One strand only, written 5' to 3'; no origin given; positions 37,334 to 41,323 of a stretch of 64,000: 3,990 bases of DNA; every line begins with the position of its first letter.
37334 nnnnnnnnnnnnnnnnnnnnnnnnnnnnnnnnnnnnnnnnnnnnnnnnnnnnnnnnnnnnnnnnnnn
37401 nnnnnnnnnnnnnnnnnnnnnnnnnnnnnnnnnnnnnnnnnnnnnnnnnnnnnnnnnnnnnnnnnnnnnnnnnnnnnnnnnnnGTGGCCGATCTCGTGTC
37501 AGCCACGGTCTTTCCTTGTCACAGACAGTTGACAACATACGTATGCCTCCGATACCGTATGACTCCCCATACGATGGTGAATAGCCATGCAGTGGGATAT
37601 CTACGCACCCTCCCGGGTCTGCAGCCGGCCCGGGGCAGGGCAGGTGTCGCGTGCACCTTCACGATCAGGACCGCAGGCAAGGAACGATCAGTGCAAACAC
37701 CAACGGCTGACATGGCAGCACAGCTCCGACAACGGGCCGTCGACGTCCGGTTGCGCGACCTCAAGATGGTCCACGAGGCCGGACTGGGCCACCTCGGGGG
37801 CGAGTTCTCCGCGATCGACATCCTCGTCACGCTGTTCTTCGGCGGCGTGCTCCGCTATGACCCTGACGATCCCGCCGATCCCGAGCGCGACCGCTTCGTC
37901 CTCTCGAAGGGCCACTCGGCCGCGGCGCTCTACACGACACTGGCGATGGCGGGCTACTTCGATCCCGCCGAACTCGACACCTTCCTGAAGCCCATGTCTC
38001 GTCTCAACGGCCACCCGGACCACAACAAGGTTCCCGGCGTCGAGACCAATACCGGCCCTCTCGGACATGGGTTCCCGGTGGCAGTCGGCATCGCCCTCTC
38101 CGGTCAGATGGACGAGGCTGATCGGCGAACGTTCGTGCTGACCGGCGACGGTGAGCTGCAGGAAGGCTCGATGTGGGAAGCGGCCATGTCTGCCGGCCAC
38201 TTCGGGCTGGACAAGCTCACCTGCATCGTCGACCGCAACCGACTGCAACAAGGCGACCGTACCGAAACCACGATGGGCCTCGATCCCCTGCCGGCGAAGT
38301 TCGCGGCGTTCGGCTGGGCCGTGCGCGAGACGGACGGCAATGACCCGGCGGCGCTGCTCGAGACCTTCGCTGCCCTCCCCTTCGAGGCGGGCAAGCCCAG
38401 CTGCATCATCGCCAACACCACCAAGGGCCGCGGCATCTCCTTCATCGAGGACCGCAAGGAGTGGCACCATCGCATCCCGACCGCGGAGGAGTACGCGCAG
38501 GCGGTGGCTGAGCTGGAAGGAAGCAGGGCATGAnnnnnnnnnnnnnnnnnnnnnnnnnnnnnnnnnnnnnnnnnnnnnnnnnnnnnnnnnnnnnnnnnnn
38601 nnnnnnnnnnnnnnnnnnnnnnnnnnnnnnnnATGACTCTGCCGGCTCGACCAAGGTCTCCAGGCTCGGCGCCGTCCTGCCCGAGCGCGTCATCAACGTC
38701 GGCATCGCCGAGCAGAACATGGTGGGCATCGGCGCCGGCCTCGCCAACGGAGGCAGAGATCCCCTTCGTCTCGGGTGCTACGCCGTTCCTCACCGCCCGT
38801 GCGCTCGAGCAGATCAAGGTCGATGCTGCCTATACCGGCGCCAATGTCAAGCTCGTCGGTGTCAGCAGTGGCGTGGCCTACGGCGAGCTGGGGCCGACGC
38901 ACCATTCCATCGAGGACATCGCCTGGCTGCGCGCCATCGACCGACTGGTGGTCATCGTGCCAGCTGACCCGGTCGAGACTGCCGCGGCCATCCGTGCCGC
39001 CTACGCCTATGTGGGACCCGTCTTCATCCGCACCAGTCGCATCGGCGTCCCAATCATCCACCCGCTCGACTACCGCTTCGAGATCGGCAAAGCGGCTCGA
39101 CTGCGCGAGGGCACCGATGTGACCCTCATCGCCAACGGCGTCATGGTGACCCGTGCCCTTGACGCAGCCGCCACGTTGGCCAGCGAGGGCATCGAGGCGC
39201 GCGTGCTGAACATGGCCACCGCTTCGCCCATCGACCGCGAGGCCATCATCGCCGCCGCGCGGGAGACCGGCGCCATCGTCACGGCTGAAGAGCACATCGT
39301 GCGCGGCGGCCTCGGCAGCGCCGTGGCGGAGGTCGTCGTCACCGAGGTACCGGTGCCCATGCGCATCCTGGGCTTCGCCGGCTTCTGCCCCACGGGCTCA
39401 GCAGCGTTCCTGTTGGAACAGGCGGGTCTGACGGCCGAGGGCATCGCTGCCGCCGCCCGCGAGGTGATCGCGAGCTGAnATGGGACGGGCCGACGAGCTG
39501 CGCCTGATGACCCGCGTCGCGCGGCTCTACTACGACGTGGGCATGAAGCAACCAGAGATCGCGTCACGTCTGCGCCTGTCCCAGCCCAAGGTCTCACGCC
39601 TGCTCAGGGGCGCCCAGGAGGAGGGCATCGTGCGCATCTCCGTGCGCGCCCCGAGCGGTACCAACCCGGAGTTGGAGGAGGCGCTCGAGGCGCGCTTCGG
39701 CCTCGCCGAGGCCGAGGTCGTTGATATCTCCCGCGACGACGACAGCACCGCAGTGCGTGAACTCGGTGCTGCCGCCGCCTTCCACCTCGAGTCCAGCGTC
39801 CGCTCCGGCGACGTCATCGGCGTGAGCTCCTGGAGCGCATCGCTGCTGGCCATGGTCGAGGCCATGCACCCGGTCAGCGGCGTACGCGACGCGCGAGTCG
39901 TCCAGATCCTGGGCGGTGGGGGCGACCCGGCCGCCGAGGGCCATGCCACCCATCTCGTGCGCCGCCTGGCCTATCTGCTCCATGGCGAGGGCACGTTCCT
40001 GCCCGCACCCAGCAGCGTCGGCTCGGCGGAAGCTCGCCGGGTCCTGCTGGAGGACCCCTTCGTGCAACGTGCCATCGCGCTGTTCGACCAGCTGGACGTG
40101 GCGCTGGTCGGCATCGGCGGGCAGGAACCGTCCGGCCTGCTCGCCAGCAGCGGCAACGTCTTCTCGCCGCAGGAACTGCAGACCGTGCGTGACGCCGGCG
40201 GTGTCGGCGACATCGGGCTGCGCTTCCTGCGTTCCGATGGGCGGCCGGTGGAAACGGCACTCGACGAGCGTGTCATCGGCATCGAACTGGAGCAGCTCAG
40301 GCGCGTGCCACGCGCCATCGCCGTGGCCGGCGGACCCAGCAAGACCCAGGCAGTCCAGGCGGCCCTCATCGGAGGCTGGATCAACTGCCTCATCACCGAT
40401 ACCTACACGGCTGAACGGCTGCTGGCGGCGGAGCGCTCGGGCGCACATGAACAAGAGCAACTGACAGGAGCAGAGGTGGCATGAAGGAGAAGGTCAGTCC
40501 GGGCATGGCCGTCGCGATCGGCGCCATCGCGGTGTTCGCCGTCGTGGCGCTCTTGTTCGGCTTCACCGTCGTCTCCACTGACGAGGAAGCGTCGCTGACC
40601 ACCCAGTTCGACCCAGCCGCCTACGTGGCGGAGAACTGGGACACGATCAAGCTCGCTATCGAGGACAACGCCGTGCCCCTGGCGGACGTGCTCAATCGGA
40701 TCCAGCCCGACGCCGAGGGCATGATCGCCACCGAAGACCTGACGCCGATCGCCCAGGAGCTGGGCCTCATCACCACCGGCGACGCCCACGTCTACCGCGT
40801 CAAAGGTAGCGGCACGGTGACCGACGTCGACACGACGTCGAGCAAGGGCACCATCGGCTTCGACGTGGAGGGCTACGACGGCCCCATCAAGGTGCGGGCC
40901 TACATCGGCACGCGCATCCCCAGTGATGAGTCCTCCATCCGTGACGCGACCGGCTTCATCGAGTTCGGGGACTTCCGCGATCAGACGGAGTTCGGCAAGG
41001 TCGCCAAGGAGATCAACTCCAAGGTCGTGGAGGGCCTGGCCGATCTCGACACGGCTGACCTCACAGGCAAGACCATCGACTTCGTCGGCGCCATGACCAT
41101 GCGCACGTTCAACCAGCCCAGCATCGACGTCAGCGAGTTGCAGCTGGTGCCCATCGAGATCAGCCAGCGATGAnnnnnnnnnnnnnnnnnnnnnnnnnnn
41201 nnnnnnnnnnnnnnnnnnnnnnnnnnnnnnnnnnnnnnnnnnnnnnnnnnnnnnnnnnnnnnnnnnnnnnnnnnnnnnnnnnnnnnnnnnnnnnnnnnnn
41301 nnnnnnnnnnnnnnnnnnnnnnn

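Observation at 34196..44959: Sugar-catabolic supercluster built around a split transketolase: candidate pathway for a non-standard ketose or branched pentose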

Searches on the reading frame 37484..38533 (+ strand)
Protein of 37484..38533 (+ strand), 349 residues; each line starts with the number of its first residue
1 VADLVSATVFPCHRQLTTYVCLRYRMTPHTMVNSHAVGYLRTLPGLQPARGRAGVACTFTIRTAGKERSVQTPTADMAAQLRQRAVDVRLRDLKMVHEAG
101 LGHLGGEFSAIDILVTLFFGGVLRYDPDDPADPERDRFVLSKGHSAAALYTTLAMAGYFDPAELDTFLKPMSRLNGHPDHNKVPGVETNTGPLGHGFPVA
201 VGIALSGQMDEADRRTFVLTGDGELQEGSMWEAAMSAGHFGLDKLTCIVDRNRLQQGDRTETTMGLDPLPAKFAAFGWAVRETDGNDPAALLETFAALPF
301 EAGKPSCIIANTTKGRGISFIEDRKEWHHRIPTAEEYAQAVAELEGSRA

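Call 3: search_protein_families(library=pfam, proteins=[window:37484-38533:+])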
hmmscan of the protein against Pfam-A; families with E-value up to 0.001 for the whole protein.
window:37484-38533:+ (349 aa): 3 families
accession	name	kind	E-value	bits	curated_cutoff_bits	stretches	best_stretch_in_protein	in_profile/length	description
PF00456.26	Transketolase_N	-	8.7e-44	150.3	22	1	87-330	8-261/334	Transketolase, thiamine diphosphate binding domain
PF00676.26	E1_dh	-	7.7e-06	25.5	22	1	185-292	95-201/300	Dehydrogenase E1 component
PF02775.26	TPP_enzyme_C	-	0.00012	22.3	21.9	1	188-253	25-83/151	Thiamine pyrophosphate enzyme, C-terminal TPP binding domain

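Call 10: search_protein_families(library=ncbifam, proteins=[window:37691-38533:+], max_evalue=0.00001)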
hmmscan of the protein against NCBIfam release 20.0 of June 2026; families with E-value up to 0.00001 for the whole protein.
window:37691-38533:+ (280 aa): 9 families
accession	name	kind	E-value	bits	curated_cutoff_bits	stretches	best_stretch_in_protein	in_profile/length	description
NF004559.0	PRK05899.2-5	equivalog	1.8e-81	274.2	488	1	7-278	13-282/627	transketolase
NF004556.0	PRK05899.2-2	equivalog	2e-58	198.2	575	1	7-275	12-276/639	transketolase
TIGR00232.1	tktlase_bact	equivalog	1e-47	162.9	682.25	1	18-272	6-270/654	transketolase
NF004558.0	PRK05899.2-4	equivalog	1.6e-40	139.2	788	1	19-271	10-266/651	transketolase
TIGR03181.1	PDH_E1_alph_x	equivalog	1.5e-08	33.9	411.35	1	121-227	121-226/341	pyruvate dehydrogenase (acetyl-transferring) E1 component subunit alpha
TIGR03182.1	PDH_E1_alph_y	equivalog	3.5e-07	29.4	393.85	1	124-250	112-240/315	pyruvate dehydrogenase (acetyl-transferring) E1 component subunit alpha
TIGR00204.1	dxs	equivalog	1e-06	27.6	465.95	0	10-181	16-169/616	1-deoxy-D-xylulose-5-phosphate synthase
TIGR03186.1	AKGDH_not_PDH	exception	1e-06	27.3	1408.3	0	9-212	79-287/889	alpha-ketoglutarate dehydrogenase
TIGR00759.1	aceE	equivalog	3.6e-06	25.2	859.9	0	19-211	82-286/885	pyruvate dehydrogenase (acetyl-transferring), homodimeric type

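Call 22: search_dna_similar(query=window:37691-38533:+, collection=plasmids, mode=protein, max_rows=15)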
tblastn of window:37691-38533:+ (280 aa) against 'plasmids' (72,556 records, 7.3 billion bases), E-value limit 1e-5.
Records with a match: 754; places in all: 899; records where one place covers at least 80% of the query: 669.
Best place of each record, by identity: <60% 754.
By first word of the organism name: Rhizobium 103; Sinorhizobium 94; Pantoea 50; Streptomyces 42; Agrobacterium 38; Klebsiella 28; Ligilactobacillus 24; Rhodococcus 19; Burkholderia 17; Bradyrhizobium 15; and 125 more.
By predicted mobility (MOB-suite, as given by PLSDB): non-mobilizable 472; conjugative 150; mobilizable 132.
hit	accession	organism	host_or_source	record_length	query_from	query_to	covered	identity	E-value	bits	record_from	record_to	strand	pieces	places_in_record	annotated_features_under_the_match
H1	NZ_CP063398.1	Rhizobium sp. SL42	Amphicarpaea bracteata,Whole ...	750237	1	275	98%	58.2%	5e-92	304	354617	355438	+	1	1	transketolase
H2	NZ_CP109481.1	Streptomyces sp. NBC_01450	-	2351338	3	275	98%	58.2%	2e-92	305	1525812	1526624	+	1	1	none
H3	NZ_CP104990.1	Rhizobium sp. CC-CFT758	cell culture,agricultural soil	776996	7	275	96%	59.1%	1e-88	295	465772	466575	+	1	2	transketolase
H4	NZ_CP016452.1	Sinorhizobium sp. RAC02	Microbial isolate,Algal phycosphere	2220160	12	276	95%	59.6%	1e-86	289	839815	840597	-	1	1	none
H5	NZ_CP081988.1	Shinella oryzae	cell culture,rhizosphere soil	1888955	12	275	94%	59.8%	5e-88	293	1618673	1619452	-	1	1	none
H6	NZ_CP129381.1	Rhizobium sp. SSA_523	single cell,Sea water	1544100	12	275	94%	59.8%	1e-87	291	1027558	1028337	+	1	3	none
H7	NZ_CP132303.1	Shinella sumterensis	Homo sapiens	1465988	12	275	94%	59.8%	3e-87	290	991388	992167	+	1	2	none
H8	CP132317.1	Shinella sumterensis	Homo sapiens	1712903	12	275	94%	59.8%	6e-87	290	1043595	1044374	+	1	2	transketolase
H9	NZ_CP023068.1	Sinorhizobium sojae CCBAU 05684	G.max,nodule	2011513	12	275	94%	59.8%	6e-87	290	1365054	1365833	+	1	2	record has no annotation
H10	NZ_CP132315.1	Shinella oryzae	Homo sapiens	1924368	12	275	94%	59.5%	2e-86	288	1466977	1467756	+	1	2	none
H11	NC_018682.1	Sinorhizobium meliloti Rm41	-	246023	12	275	94%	59.5%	1e-84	283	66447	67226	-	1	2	transketolase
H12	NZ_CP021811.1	Sinorhizobium meliloti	Medicago sativa,Single Cell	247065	12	275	94%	59.5%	1e-84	283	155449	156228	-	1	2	transketolase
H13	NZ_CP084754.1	Roseateles sp. XES5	Xenopus laevis,bacterial culture,swab ...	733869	12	275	94%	59.1%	2e-87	291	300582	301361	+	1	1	transketolase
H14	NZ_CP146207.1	Sinorhizobium meliloti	-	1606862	12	275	94%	59.1%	9e-85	283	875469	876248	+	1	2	none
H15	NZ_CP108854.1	Streptomyces sp. NBC_00841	-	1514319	3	275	98%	56.8%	5e-84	281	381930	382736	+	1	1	record has no annotation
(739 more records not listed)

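Call 27: get_annotated_region(hit=H1, flank=9000)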
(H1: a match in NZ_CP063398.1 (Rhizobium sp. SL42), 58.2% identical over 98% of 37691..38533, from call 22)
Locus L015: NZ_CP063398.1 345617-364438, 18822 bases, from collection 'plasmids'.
description: Rhizobium sp. SL42 plasmid unnamed1, complete sequence
organism: Rhizobium sp. SL42 (NCBI taxid 2806346)
taxonomy: Bacteria; Pseudomonadota; Alphaproteobacteria; Hyphomicrobiales; Rhizobiaceae; Rhizobium; Rhizobium sp. SL42
host: -; source: Amphicarpaea bracteata,Whole organism,root nodules; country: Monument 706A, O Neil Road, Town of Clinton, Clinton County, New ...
typing (MOB-suite, as given by PLSDB): non-mobilizable
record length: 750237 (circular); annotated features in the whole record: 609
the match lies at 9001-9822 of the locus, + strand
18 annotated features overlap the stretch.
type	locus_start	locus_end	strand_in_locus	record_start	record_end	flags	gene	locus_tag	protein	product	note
CDS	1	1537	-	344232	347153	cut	-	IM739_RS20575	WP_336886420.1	monovalent cation/H+ antiporter subunit A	GO:0098662 - inorganic cation transmembrane transport [Evidence IEA]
CDS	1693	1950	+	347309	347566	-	-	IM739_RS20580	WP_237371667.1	helix-turn-helix transcriptional regulator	-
CDS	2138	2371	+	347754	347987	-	-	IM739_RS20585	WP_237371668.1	BrnA antitoxin family protein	-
CDS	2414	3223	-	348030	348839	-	-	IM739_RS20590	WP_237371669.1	DeoR/GlpR family DNA-binding transcription regulator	-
CDS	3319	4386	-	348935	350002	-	-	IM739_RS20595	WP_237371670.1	ABC transporter permease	GO:0008643 - carbohydrate transport [Evidence IEA]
CDS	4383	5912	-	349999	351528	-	-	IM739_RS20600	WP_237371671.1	sugar ABC transporter ATP-binding protein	-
CDS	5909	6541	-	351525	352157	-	-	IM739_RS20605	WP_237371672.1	DUF2291 domain-containing protein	-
CDS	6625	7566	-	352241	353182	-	-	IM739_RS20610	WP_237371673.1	D-ribose ABC transporter substrate-binding protein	-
CDS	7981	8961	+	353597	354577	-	-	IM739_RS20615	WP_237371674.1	TIM barrel protein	-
CDS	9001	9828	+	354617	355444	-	-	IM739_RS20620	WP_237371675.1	transketolase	-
CDS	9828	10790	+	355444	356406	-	-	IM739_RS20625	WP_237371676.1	transketolase C-terminal domain-containing protein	-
CDS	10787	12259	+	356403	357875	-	-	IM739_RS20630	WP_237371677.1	FGGY family carbohydrate kinase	GO:0005975 - carbohydrate metabolic process [Evidence IEA]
CDS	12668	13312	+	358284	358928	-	ribB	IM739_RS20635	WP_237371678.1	3,4-dihydroxy-2-butanone-4-phosphate synthase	-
CDS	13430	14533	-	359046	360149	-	-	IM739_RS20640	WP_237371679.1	RHE_PE00001 family protein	-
CDS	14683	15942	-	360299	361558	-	-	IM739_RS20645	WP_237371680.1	glycerate kinase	-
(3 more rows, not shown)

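Call 34: find_related_loci(query=window:37691-38533:+, collection=genome_contigs, flank=10000)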
Query window:37691-38533:+ (280 aa) in genome_contigs; peptide patterns used: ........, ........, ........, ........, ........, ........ (x = any residue, [..] = any of these).
600 stretches matched a pattern (row limit reached: there are more); 533 encode a relative of the query (tblastn E <= 1e-3); the best 80 are kept; 80 distinct loci.
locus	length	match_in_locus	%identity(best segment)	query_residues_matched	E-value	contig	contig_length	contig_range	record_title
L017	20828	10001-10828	88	5-280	7e-166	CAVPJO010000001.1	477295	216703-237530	MAG: uncultured Chloroflexia bacterium isolate MFD09964.bin.2.79 genome assembly, contig: contig_11004, whole genome sho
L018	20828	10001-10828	87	5-280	9e-165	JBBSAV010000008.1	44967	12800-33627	MAG: Candidatus Limnocylindrales bacterium isolate La6_metabat2.046 La6_metabat2.046_K_1349048_L_44967_cov_13.1731, whol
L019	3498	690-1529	85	1-280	6e-171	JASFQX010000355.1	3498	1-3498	MAG: Chloroflexota bacterium isolate D0819U12remetaG_Bin_354 D0819U12remetaG_FD_scaffold_2727_c1, whole genome shotgun s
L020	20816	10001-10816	87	9-280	2e-163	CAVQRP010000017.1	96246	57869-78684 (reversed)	MAG: uncultured Chloroflexia bacterium isolate MFD09779.bin.2.236 genome assembly, contig: contig_79038, whole genome sh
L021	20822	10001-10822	86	6-279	2e-162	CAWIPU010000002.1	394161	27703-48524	MAG: uncultured Chloroflexia bacterium isolate MFD01721.bin.1.359 genome assembly, contig: contig_16695, whole genome sh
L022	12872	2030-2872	85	3-280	3e-162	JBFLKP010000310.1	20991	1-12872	MAG: Candidatus Limnocylindrales bacterium isolate RS2.bin12 k97_974890, whole genome shotgun sequence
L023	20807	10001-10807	87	12-280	7e-161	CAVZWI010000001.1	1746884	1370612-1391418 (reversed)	MAG: uncultured Chloroflexia bacterium isolate MFD02416.bin.2.31 genome assembly, contig: contig_29965, whole genome sho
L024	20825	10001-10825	84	6-280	3e-158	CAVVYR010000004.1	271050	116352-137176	MAG: uncultured Chloroflexia bacterium isolate MFD03804.bin.2.50 genome assembly, contig: contig_23339, whole genome sho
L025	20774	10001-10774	88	23-280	1e-156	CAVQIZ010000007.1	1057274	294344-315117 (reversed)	MAG: uncultured Chloroflexia bacterium isolate MFD09779.bin.2.43 genome assembly, contig: contig_8525, whole genome shot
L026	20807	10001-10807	83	4-272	1e-152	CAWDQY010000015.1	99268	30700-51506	MAG: uncultured Chloroflexia bacterium isolate MFD04716.bin.2.161 genome assembly, contig: contig_45520, whole genome sh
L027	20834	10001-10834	84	3-280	2e-152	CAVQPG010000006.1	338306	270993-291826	MAG: uncultured Chloroflexia bacterium isolate MFD09779.bin.2.28 genome assembly, contig: contig_17512, whole genome sho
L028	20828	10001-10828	85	5-280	2e-151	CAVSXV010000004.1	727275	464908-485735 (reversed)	MAG: uncultured Chloroflexia bacterium isolate MFD05684.bin.2.109 genome assembly, contig: contig_11887, whole genome sh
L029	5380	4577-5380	82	1-268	1e-152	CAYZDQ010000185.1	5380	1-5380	MAG TPA_asm: uncultured Anaerolineaceae bacterium isolate SRP167671_co1_166 genome assembly, contig: NODE_17964_length_5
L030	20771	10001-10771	82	23-279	6e-145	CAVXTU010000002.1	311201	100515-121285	MAG: uncultured Chloroflexia bacterium isolate MFD05684.bin.2.84 genome assembly, contig: contig_29270, whole genome sho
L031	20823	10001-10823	87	6-279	1e-130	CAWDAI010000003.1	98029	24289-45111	MAG: uncultured Chloroflexia bacterium isolate MFD01721.bin.1.20 genome assembly, contig: contig_22125, whole genome sho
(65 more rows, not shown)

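Call 93: search_protein_families(library=ncbifam, proteins=[L015:10787-12259:+, L015:7981-8961:+], max_evalue=1e-30)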
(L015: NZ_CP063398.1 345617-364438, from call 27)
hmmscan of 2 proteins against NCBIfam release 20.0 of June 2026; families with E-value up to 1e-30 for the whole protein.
L015:10787-12259:+ (490 aa): 5 families
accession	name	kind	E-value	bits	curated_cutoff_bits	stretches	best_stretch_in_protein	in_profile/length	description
TIGR01311.1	glycerol_kin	equivalog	1.3e-142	475.7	590.35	1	5-487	2-494/496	glycerol kinase GlpK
NF000756.0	PRK00047.1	subfamily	3.3e-138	461.1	498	1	4-488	5-496/502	glycerol kinase GlpK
TIGR01312.1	XylB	equivalog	3.4e-60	203.9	380.25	1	8-453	2-445/481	xylulokinase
TIGR01314.1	gntK_FGGY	equivalog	1.2e-37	129.6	648.55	1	6-450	2-453/505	gluconokinase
NF011601.0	PRK15027.1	equivalog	4.4e-31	107.8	912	1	7-446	3-435/484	xylulokinase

L015:7981-8961:+ (326 aa): 0 families

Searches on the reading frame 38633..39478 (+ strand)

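Call 3: search_protein_families(library=pfam, proteins=[window:38633-39478:+])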
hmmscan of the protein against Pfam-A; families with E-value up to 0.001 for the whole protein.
window:38633-39478:+ (281 aa): 3 families
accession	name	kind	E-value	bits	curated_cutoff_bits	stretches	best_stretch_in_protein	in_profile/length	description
PF02780.25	Transketolase_C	-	1.5e-29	102.9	25.9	1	152-271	1-124/124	Transketolase, C-terminal domain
PF02779.29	Transket_pyr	-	1e-20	74.5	27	1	43-137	75-170/174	Transketolase, pyrimidine binding domain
PF22613.1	Transketolase_C_1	-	6.9e-06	26.7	27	1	159-238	10-74/113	Transketolase-like TK C-terminal domain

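Call 10: search_protein_families(library=ncbifam, proteins=[window:38633-39478:+], max_evalue=0.00001)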
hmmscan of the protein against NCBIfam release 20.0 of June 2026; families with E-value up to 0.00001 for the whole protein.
window:38633-39478:+ (281 aa): 9 families
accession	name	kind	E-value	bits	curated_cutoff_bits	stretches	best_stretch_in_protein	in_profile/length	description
NF004559.0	PRK05899.2-5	equivalog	2.1e-54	184.8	488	1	41-280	383-625/627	transketolase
NF004556.0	PRK05899.2-2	equivalog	5.9e-36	123.9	575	1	68-278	419-637/639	transketolase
TIGR00204.1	dxs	equivalog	6.1e-35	120.8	465.95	1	42-279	376-615/616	1-deoxy-D-xylulose-5-phosphate synthase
NF008854.0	PRK11892.1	equivalog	6.2e-22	77.9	454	1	90-238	266-418/464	pyruvate dehydrogenase complex E1 component subunit beta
NF003933.0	PRK05444.2-2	equivalog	2.3e-21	75.9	395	1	44-276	361-602/606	1-deoxy-D-xylulose-5-phosphate synthase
NF006667.0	PRK09212.1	subfamily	1.8e-19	69.8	321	1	89-238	127-279/327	pyruvate dehydrogenase complex E1 component subunit beta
TIGR00232.1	tktlase_bact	equivalog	3.5e-16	58.7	682.25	1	66-279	443-653/654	transketolase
NF008968.0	PRK12315.1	subfamily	3.9e-16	58.4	510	1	38-236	341-538/582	1-deoxy-D-xylulose-5-phosphate synthase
NF004558.0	PRK05899.2-4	equivalog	2.2e-10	39.6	788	1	81-195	453-570/651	transketolase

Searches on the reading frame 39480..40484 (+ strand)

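Call 3: search_protein_families(library=pfam, proteins=[window:39480-40484:+])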
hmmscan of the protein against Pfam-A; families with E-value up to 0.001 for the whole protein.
window:39480-40484:+ (334 aa): 4 families
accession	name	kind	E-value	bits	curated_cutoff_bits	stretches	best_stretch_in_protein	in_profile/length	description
PF04198.19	Sugar-bind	-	6.3e-62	209.5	27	1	64-316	8-257/257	Putative sugar-binding domain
PF13744.12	HTH_37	-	0.0001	22.5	27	1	8-48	18-58/80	Helix-turn-helix domain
PF13384.12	HTH_23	-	0.00011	22.4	24.6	1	12-50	9-46/50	Homeodomain-like domain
PF24034.1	DUF7343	-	0.00091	19.5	27.6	0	22-52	19-49/62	Domain of unknown function (DUF7343)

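Call 10: search_protein_families(library=ncbifam, proteins=[window:39480-40484:+], max_evalue=0.00001)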
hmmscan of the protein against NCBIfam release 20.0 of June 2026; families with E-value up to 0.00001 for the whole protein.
window:39480-40484:+ (334 aa): 2 families
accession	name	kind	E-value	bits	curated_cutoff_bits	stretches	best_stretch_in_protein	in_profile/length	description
NF053881.1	TransRegDeoRBac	equivalog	3.1e-65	220.4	420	1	6-315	5-310/311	DNA-binding transcriptional repressor DeoR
NF011947.0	PRK15418.1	equivalog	1.3e-38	133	486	1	8-316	17-316/319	transcriptional regulator LsrR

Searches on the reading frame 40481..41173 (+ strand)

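Call 3: search_protein_families(library=pfam, proteins=[window:40481-41173:+])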
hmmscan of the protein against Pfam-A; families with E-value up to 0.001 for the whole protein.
window:40481-41173:+ (230 aa): 1 family
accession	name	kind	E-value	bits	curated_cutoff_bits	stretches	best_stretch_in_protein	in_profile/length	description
PF10054.14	DUF2291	-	8.1e-37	127.4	22.5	1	19-227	2-199/200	Predicted periplasmic lipoprotein (DUF2291)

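Call 10: search_protein_families(library=ncbifam, proteins=[window:40481-41173:+], max_evalue=0.00001)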
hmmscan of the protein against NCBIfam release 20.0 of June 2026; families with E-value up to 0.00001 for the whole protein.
window:40481-41173:+ (230 aa): 0 families
